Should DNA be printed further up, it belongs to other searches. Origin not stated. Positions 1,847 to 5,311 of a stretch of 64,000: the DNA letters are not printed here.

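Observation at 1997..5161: Single-polypeptide TIR / radical SAM / Cys-rich (SPASM-like) / helical-repeat fusion, a candidate novel TIR-based defence or signalling enzyme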

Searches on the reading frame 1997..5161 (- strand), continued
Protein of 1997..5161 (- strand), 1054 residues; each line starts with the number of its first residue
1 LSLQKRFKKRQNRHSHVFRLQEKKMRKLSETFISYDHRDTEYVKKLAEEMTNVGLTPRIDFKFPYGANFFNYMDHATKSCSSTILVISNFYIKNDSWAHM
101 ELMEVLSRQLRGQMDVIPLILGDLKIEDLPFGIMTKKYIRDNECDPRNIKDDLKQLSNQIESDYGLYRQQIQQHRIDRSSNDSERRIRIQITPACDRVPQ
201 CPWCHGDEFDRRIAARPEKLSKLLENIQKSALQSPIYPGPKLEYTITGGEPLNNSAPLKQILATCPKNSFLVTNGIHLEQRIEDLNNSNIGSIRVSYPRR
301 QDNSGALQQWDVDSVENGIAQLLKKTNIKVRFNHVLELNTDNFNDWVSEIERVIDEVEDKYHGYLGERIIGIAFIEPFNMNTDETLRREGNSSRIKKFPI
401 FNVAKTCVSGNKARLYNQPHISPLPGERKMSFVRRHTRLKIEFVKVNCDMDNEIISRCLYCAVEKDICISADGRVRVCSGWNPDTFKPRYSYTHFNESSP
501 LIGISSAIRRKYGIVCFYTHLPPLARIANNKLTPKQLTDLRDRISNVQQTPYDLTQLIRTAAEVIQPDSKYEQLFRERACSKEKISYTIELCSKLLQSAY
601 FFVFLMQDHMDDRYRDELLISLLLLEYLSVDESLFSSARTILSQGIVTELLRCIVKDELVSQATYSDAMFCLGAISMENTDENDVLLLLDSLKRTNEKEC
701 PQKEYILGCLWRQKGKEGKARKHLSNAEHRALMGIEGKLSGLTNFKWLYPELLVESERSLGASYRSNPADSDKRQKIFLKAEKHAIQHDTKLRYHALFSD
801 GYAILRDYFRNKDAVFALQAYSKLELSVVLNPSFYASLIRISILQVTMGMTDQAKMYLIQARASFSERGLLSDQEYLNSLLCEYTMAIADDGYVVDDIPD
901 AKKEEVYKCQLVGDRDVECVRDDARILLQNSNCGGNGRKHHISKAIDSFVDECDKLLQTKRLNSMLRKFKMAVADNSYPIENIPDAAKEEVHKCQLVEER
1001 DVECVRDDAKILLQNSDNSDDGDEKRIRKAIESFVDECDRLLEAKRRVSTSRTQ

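Call 19: search_protein_families(library=pfam, proteins=[L001:12418-12837:+, L003:12762-13154:+], max_evalue=0.01)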
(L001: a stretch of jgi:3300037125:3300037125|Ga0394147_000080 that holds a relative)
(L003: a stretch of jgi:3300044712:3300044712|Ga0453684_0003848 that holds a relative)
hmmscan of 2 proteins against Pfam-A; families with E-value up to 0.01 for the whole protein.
L001:12418-12837:+ (139 aa): 3 families
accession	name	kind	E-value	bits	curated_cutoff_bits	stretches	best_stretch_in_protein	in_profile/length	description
PF00903.31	Glyoxalase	-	1.9e-13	51.3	20.6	1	5-128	2-121/121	Glyoxalase/Bleomycin resistance protein/Dioxygenase superfamily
PF13669.12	Glyoxalase_4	-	7.5e-09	36.3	27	1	6-109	1-104/109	Glyoxalase/Bleomycin resistance protein/Dioxygenase superfamily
PF13468.12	Glyoxalase_3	-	0.0013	19.2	25.1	0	5-107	1-107/176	Glyoxalase-like domain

L003:12762-13154:+ (130 aa): 3 families
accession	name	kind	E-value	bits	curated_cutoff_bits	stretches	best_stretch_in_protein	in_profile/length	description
PF00903.31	Glyoxalase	-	2.3e-13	51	20.6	1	6-127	2-121/121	Glyoxalase/Bleomycin resistance protein/Dioxygenase superfamily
PF13669.12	Glyoxalase_4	-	7.4e-12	46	27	1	7-102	1-99/109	Glyoxalase/Bleomycin resistance protein/Dioxygenase superfamily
PF13468.12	Glyoxalase_3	-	0.0044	17.5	25.1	0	8-96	3-106/176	Glyoxalase-like domain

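Call 35: search_protein_families(library=ncbifam, proteins=[L001:12418-12837:+, L003:12762-13154:+], max_evalue=0.01)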
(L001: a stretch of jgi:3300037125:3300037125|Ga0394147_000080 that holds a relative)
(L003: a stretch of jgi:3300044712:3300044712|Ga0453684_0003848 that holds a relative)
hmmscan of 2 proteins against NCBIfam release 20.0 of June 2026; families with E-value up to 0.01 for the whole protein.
L001:12418-12837:+ (139 aa): 14 families
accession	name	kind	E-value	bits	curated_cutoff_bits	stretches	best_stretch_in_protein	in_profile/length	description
NF050075.1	SMU1112c_YaeR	equivalog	1.3e-15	57.8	140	1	4-130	3-125/125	SMU1112c/YaeR family gloxylase I-like metalloprotein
TIGR03081.1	metmalonyl_epim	equivalog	3.5e-12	47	114.95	1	5-107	2-105/129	methylmalonyl-CoA epimerase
TIGR00068.2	glyox_I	equivalog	6e-11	42.4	120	1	6-130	3-139/143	lactoylglutathione lyase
NF008551.0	PRK11478.1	equivalog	6.6e-11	42.8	148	1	5-128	7-126/129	VOC family protein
NF050074.1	glyox_I_GloA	exception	9.3e-06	25.8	165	1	6-128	3-119/121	lactoylglutathione lyase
NF007629.0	PRK10291.1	equivalog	1.1e-05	25.4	246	1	7-135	5-129/135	lactoylglutathione lyase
TIGR01263.1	4HPPD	equivalog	2.6e-05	23.9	277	1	4-102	158-267/353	4-hydroxyphenylpyruvate dioxygenase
TIGR03213.1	23dbph12diox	equivalog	5.2e-05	22.8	366.45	0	6-30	144-168/287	biphenyl-2,3-diol 1,2-dioxygenase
TIGR03645.1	glyox_marine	hypoth_equivalog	0.00013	22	262.05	1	4-38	4-38/162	lactoylglutathione lyase family protein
NF000496.2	Fos_GSH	equivalog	0.00019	21.5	180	0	4-30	4-30/136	fosfomycin resistance glutathione transferase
NF053877.1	FosA12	exception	0.0012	19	270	0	4-31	4-31/135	fosfomycin resistance glutathione transferase FosA12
TIGR02295.1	HpaD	equivalog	0.0021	17.3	321.4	0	5-33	140-167/298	3,4-dihydroxyphenylacetate 2,3-dioxygenase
NF000074.1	299782349_fosC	exception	0.0046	17.1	250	0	4-30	4-30/132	FosC2 family fosfomycin resistance glutathione transferase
NF033405.1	FosLL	exception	0.0088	16.3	270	0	5-30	6-31/135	fosfomycin resistance glutathione transferase FosLL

L003:12762-13154:+ (130 aa): 11 families
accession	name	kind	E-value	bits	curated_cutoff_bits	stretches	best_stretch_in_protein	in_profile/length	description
NF050075.1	SMU1112c_YaeR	equivalog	2.5e-10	40.7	140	1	3-128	1-124/125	SMU1112c/YaeR family gloxylase I-like metalloprotein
TIGR03081.1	metmalonyl_epim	equivalog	1.6e-08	35.1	114.95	1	6-96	2-98/129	methylmalonyl-CoA epimerase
TIGR00068.2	glyox_I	equivalog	4.2e-08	33.2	120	1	72-128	88-138/143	lactoylglutathione lyase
NF008551.0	PRK11478.1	equivalog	8e-06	26.3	148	1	1-130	2-129/129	VOC family protein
NF000496.2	Fos_GSH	equivalog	3.2e-05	24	180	1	3-127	2-114/136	fosfomycin resistance glutathione transferase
NF050074.1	glyox_I_GloA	exception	5.5e-05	23.3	165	1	7-127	3-119/121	lactoylglutathione lyase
NF000074.1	299782349_fosC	exception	0.00054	20.1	250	1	4-128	3-110/132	FosC2 family fosfomycin resistance glutathione transferase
NF007629.0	PRK10291.1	equivalog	0.0032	17.3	246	0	8-129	5-125/135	lactoylglutathione lyase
NF000125.1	498180014_fosA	hypoth_equivalog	0.0054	16.9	250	1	3-127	3-116/129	Fos family putative thiol transferase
NF003152.0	PRK04101.1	equivalog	0.0063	16.8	171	1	3-127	2-116/139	metallothiol transferase FosB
NF000124.1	fos-Vibrio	exception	0.0068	16.6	250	0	3-127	2-109/132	FosG/FosC2-related fosfomycin resistance glutathione transferase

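Call 36: predict_structure(alignment_id=A1)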
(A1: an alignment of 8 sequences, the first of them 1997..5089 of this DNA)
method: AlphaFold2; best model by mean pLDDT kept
length: 1030 residues; sequences in the alignment: 8
mean_pLDDT: 72.2   pTM: 0.69
mean pLDDT of the five models: 72.2, 70.6, 64.7, 62.3, 59.9
residues with pLDDT >= 90: 102; 70-90: 522; 50-70: 303; < 50: 103
segments of 3 or more residues with pLDDT < 50: 38-44, 107-112, 141-160, 180-184, 211-215, 278-285, 356-372, 388-390, 392-402, 424-428, 1027-1030
pLDDT, mean of each block of 10 residues (from residue 1): 63 75 80 63 51 66 68 57 59 69 49 55 64 62 43 37 63 53 53 77 70 54 66 71 77 82 84 57 56 86 88 65 80 86 85 54 40 66 60 40 64 77 52 67 68 64 60 69 77 85 79 69 66 91 77 67 85 89 80 94 85 75 84 85 90 83 88 84 88 90 94 82 87 86 72 85 78 82 83 87 78 92 88 86 73 91 86 79 74 88 72 76 91 75 58 50 54 57 67 61 70 73 53
secondary structure, 60 per line:
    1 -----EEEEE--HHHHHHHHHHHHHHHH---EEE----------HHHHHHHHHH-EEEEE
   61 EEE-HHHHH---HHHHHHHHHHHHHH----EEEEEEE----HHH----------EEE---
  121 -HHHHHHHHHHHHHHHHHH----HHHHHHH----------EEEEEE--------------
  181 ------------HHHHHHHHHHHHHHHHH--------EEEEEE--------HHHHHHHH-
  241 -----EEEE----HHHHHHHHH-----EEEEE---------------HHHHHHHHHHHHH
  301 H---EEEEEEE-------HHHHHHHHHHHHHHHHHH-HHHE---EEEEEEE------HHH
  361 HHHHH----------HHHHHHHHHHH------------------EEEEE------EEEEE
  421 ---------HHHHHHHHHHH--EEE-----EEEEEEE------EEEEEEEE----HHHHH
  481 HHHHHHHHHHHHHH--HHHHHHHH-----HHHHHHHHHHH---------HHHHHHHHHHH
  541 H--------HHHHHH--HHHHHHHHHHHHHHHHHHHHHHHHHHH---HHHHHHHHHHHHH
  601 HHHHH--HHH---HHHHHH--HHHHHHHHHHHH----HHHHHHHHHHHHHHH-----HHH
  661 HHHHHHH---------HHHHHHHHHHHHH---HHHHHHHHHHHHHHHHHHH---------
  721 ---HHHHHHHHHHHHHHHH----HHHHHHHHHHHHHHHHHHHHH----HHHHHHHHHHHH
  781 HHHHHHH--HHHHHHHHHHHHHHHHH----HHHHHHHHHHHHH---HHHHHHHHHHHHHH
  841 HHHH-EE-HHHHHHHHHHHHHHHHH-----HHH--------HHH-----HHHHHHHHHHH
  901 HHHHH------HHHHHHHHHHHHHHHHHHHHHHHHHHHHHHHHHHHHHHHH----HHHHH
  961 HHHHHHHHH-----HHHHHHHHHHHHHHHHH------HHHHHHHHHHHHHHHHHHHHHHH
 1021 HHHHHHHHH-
elements in order (helices of 4 or more, strands of 3 or more residues): E6-10 H13-28 E32-34 H45-54 E56-63 H65-69 H73-86 E91-97 E115-117 H122-139 H144-150 E161-166 H193-209 E218-223 H232-239 E246-249 H254-262 E268-272 H288-301 E305-311 H319-336 E345-351 H358-365 H376-386 E405-409 E416-420 H430-440 E443-445 E451-457 E464-471 H476-494 H497-504 H510-520 H530-541 H550-555 H558-584 H588-605 H614-619 H622-633 H638-652 H658-667 H677-689 H693-711 H724-739 H744-764 H769-787 H790-806 H811-823 H827-844 H849-865 H890-905 H912-951 H956-969 H975-991 H998-1029

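Call 39: fold_search(model_id=the predicted structure, library=pdb)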
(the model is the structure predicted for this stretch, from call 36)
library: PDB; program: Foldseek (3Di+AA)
matches with E <= 10: 1269; with E <= 0.001: 4
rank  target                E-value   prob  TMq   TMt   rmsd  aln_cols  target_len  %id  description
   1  2fb2_B                6.9e-05  1.00  0.19  0.53   6.0       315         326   16  Structure of the MoaA Arg17/266/268/Ala triple mutant (released 2006-05-09)
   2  9hvq_Q                1.5e-04  1.00  0.13  0.14  30.6       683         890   12  Structure of the transcribing Pol II-DSIF-PAF-SPT6-RECQL5 complex (released 2025-07-16)
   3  9rtt_Q                2.2e-04  1.00  0.17  0.19  29.1       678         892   11  Activated Elongation Complex with IWS1 and ELOF1 (released 2025-09-03)
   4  7dkh_I                8.9e-04  0.99  0.13  0.14  29.4       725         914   12  Crystal structure of the Ctr9/Paf1/Cdc73/Rtf1 quaternary complex (released 2021-11-24)
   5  7yea_A                1.2e-03  1.00  0.16  0.16  25.1       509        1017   12  Human O-GlcNAc transferase Dimer (released 2023-07-12)
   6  8wm2_A                1.4e-03  1.00  0.19  0.55   7.8       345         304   12  Crystal structure of AbmM (released 2024-10-09)
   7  7dkh_A                2.2e-03  0.93  0.10  0.11  30.5       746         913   12  Crystal structure of the Ctr9/Paf1/Cdc73/Rtf1 quaternary complex (released 2021-11-24)
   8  8fgw_D                2.3e-03  0.99  0.14  0.12  26.8       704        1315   12  Human IFT-A complex structures provide molecular insights into ciliary transport (released 2023-02-22)
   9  6af0_A                2.7e-03  1.00  0.18  0.20  28.0       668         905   13  Structure of Ctr9, Paf1 and Cdc73 ternary complex from Myceliophthora thermophila (released 2018-09-19)
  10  8bbg_D                3.1e-03  0.99  0.16  0.13  26.6       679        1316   12  Structure of the IFT-A complex; anterograde IFT-A train model (released 2022-12-21)
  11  7yeh_A                3.4e-03  1.00  0.16  0.16  25.7       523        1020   13  Cryo-EM structure of human OGT-OGA complex (released 2023-07-12)
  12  8wm2_B                3.7e-03  1.00  0.16  0.47   8.4       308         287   12  Crystal structure of AbmM (released 2024-10-09)
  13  7y4i_B                4.6e-03  1.00  0.12  0.15  19.6       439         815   12  Crystal structure of SPINDLY in complex with GDP (released 2022-12-07)
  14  8bbe_D                4.6e-03  0.99  0.15  0.21  20.9       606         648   12  Structure of the IFT-A complex; IFT-A2 module (released 2022-12-21)
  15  6vbu_4                5.0e-03  0.98  0.11  0.23  18.0       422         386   14  Structure of the bovine BBSome complex (released 2020-01-29)
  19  7uxr_A                6.1e-03  1.00  0.11  0.65   4.7       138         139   22  Crystal structure of the BtTir TIR domain (released 2022-09-07)
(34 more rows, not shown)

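Call 43: search_protein_representatives(alignment_id=A1)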
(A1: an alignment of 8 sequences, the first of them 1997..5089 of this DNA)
Query: 8 sequences, 943 profile positions. Proteins with E-value up to 0.001 (for the whole library): 46277; up to 1e-10: 3534; up to 1e-30: 33. The best 150 are listed.
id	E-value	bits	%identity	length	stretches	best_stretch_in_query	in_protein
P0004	0.0e+00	1376.4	-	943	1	1-939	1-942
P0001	0.0e+00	1264.9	-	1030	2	4-942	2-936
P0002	0.0e+00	1203.9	-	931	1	28-941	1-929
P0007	0.0e+00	1107.6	-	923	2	3-498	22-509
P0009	4.0e-292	988.1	-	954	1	5-940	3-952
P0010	2.9e-288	975.4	-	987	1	8-941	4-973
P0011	2.6e-287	972.2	-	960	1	6-941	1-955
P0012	1.4e-231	787.7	-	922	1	6-933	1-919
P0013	4.5e-230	782.8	-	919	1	152-941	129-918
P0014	1.5e-228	777.7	-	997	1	8-935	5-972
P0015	4.4e-228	776.2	-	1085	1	110-939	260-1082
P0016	2.6e-200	684.3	-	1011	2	149-933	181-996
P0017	7.7e-196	669.5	-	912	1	8-940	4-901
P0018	1.9e-195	668.1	-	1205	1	148-939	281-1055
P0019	9.1e-191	652.7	-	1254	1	93-939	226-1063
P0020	1.1e-172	592.9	-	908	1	1-941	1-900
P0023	3.5e-75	270.2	-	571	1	146-448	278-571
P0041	2.5e-28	115.1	-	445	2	808-939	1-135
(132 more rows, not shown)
